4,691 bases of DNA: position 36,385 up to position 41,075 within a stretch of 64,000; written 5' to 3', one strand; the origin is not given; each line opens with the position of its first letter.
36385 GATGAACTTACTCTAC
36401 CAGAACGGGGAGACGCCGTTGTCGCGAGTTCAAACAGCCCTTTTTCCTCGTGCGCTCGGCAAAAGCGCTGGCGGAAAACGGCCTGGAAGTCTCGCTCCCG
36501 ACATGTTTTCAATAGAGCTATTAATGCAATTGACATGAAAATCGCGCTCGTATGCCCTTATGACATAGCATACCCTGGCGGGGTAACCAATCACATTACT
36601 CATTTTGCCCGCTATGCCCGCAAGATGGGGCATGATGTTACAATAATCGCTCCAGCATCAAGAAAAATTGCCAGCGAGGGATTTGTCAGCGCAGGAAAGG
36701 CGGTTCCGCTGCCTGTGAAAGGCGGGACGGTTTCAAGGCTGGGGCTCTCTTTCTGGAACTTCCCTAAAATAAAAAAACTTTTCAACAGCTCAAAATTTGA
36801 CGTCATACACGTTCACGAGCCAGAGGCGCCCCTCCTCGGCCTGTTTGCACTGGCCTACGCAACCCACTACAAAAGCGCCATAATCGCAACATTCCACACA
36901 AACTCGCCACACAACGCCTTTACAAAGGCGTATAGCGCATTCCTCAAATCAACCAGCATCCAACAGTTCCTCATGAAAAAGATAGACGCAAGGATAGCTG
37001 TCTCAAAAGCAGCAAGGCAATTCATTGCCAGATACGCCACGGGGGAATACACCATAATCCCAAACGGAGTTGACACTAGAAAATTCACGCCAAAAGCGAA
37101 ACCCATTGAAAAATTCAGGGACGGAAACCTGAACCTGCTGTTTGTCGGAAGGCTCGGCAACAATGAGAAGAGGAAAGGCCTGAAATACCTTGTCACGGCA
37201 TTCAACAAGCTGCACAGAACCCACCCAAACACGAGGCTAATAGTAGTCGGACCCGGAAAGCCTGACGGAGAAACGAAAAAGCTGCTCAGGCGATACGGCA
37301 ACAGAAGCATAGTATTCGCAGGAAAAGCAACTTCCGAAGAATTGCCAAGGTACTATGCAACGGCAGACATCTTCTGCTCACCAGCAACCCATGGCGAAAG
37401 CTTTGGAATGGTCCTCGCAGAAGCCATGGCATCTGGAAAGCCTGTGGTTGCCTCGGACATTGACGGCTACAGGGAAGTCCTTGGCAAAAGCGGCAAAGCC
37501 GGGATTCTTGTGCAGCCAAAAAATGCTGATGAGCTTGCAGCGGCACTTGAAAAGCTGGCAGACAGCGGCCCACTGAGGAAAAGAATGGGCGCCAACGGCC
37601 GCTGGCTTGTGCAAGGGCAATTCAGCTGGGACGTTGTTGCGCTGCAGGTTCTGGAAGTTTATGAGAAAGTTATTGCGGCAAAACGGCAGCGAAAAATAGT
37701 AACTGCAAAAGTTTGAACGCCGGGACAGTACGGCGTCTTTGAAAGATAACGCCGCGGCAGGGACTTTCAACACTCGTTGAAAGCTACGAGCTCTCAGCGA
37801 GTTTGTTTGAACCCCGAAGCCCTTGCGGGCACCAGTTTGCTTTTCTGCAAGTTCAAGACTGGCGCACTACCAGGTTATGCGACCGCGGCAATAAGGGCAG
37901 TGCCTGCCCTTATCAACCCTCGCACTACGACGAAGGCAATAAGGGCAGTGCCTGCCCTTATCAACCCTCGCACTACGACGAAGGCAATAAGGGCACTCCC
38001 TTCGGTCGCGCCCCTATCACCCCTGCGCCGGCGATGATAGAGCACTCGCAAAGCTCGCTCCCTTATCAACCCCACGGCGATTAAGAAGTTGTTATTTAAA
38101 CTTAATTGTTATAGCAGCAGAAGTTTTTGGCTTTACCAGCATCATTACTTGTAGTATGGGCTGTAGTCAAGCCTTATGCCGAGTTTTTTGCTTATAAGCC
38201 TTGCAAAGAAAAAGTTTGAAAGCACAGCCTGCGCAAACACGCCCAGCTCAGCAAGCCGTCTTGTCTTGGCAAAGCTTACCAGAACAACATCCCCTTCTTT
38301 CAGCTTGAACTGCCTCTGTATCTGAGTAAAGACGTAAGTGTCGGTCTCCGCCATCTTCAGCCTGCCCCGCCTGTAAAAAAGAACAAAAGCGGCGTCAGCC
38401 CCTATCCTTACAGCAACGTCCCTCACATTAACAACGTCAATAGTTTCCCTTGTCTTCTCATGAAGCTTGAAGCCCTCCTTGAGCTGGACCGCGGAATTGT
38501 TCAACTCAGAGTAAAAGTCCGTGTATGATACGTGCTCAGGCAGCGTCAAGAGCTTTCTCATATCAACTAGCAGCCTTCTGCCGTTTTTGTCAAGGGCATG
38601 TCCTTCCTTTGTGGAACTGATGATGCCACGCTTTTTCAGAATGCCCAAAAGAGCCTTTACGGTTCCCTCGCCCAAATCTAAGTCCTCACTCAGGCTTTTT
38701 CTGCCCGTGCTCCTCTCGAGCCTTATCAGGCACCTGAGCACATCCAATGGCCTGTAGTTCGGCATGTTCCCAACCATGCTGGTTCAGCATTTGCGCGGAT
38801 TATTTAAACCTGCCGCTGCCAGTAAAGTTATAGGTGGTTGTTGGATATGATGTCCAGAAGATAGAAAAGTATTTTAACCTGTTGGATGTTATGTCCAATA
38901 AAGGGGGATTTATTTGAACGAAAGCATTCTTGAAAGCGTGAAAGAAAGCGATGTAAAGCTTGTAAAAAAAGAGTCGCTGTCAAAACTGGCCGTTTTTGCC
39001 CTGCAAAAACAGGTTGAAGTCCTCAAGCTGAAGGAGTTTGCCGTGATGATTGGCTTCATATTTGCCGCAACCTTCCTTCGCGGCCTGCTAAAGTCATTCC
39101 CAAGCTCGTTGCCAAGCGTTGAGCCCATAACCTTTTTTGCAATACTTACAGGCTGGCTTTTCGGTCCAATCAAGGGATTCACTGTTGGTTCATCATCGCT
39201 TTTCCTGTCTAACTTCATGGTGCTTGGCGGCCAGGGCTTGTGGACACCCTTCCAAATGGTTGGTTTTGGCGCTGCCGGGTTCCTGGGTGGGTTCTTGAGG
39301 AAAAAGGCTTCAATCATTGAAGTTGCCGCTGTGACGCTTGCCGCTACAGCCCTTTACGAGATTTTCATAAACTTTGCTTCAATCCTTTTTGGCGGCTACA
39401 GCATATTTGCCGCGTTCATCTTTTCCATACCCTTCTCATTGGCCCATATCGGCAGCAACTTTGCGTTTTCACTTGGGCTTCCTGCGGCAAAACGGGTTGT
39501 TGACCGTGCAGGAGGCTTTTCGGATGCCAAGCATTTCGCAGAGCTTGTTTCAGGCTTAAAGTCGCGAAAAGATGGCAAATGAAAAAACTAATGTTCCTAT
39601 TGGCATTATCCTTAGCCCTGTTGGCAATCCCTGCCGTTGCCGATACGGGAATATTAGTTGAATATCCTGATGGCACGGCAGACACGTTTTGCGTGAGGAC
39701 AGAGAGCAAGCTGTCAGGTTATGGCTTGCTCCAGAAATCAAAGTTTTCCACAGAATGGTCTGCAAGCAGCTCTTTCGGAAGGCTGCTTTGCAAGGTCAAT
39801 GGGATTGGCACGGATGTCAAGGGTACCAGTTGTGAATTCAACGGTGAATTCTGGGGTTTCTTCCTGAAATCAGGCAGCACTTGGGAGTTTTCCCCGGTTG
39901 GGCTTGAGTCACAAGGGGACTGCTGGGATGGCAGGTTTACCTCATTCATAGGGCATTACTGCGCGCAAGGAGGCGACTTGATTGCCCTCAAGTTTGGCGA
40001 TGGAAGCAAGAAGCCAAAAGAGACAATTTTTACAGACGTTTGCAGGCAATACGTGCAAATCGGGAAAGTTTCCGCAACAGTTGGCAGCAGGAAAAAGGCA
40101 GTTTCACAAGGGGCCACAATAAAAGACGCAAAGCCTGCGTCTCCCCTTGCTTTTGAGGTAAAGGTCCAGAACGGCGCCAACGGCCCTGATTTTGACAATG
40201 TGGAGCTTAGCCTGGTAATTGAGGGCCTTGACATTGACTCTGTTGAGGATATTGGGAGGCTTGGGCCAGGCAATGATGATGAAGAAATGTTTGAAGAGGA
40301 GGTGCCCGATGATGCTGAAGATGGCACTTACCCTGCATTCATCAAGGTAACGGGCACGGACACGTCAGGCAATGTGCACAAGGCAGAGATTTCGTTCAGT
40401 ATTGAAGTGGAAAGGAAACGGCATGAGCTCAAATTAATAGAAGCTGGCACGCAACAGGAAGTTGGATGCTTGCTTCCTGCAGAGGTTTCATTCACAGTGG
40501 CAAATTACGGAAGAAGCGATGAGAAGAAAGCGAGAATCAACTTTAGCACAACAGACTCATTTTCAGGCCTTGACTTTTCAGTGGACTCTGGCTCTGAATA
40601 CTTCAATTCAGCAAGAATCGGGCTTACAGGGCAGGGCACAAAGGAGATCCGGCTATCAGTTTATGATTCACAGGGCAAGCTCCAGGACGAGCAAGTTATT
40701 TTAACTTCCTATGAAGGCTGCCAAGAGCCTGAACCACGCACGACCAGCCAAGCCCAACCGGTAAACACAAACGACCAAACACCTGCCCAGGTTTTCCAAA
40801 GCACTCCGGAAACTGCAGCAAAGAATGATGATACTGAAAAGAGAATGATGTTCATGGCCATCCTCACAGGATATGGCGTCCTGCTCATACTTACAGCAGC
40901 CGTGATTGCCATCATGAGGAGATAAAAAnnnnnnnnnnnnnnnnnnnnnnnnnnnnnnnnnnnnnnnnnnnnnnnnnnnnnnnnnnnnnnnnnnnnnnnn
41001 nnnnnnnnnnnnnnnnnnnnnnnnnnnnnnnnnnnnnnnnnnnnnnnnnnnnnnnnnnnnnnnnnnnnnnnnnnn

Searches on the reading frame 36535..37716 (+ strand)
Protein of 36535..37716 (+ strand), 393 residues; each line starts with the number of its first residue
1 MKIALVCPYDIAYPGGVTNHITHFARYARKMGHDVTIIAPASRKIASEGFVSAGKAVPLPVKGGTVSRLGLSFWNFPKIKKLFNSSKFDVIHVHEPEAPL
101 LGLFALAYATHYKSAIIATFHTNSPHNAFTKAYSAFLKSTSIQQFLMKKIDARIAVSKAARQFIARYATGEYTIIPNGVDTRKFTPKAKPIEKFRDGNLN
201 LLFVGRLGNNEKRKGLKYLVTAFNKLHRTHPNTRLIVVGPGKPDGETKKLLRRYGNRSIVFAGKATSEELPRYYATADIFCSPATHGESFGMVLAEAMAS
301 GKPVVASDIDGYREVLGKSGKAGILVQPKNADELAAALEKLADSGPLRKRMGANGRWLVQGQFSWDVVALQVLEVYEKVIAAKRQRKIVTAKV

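Call 25: search_protein_families(library=pfam, proteins=[window:36535-37716:+])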
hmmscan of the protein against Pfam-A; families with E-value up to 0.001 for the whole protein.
window:36535-37716:+ (393 aa): 7 families
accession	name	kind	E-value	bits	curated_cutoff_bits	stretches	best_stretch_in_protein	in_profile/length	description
PF00534.26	Glycos_transf_1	-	1.9e-38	132.2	26.4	1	188-356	5-170/172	Glycosyl transferases group 1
PF13692.12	Glyco_trans_1_4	-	5.6e-35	121.1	27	1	200-343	3-141/142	Glycosyl transferases group 1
PF13439.12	Glyco_transf_4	-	4.8e-29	102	28.5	1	14-182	1-169/170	Glycosyltransferase Family 4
PF13579.12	Glyco_trans_4_4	-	3.4e-15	57.2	29.7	1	15-178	1-158/158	Glycosyl transferase 4-like domain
PF20706.3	GT4-conflict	-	5.6e-13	49.1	26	1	102-368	93-381/385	Family 4 Glycosyltransferase in conflict systems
PF13524.12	Glyco_trans_1_2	-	7.4e-09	36.1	25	1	224-373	7-143/144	Glycosyl transferase-like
PF13477.12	Glyco_trans_4_2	-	5e-07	30.4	23.4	1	20-121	12-107/139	Glycosyl transferase 4-like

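Call 85: find_encoding_contigs(protein=window:36535-37716:+, flank=1000, max_places=3)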
Protein window:36535-37716:+ (393 aa): 2 contigs read that carry it; 2 places shown.
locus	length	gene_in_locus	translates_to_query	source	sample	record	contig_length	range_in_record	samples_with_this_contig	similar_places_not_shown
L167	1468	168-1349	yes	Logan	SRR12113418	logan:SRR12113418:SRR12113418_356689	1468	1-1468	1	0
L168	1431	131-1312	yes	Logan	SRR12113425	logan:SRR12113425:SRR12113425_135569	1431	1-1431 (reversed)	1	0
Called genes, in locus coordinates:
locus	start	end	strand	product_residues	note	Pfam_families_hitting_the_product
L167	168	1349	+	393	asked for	PF13477:Glyco_trans_4_2 (weak), PF13439:Glyco_transf_4, PF13579:Glyco_trans_4_4, PF20706:GT4-conflict, PF00534:Glycos_transf_1, PF13692:Glyco_trans_1_4, PF13524:Glyco_trans_1_2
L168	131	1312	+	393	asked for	PF13477:Glyco_trans_4_2 (weak), PF13439:Glyco_transf_4, PF13579:Glyco_trans_4_4, PF20706:GT4-conflict, PF00534:Glycos_transf_1, PF13692:Glyco_trans_1_4, PF13524:Glyco_trans_1_2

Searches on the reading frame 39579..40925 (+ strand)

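Call 25: search_protein_families(library=pfam, proteins=[window:39579-40925:+])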
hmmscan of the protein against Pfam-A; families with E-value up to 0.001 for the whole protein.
window:39579-40925:+ (448 aa): 0 families

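Call 105: search_protein_families(library=phrogs, proteins=[window:39579-40925:+], max_evalue=0.01)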
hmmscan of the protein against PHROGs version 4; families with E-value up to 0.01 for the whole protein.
window:39579-40925:+ (448 aa): 0 families

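Call 106: search_protein_families(library=ncbifam, proteins=[window:39579-40925:+], max_evalue=0.01)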
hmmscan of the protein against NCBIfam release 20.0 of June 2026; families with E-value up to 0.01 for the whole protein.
window:39579-40925:+ (448 aa): 1 family
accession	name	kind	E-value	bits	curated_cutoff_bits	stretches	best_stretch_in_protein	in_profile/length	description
NF033506.0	PACE-CTERM-PROT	exception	0.00015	20.6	110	1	193-322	253-404/627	putative S-layer protein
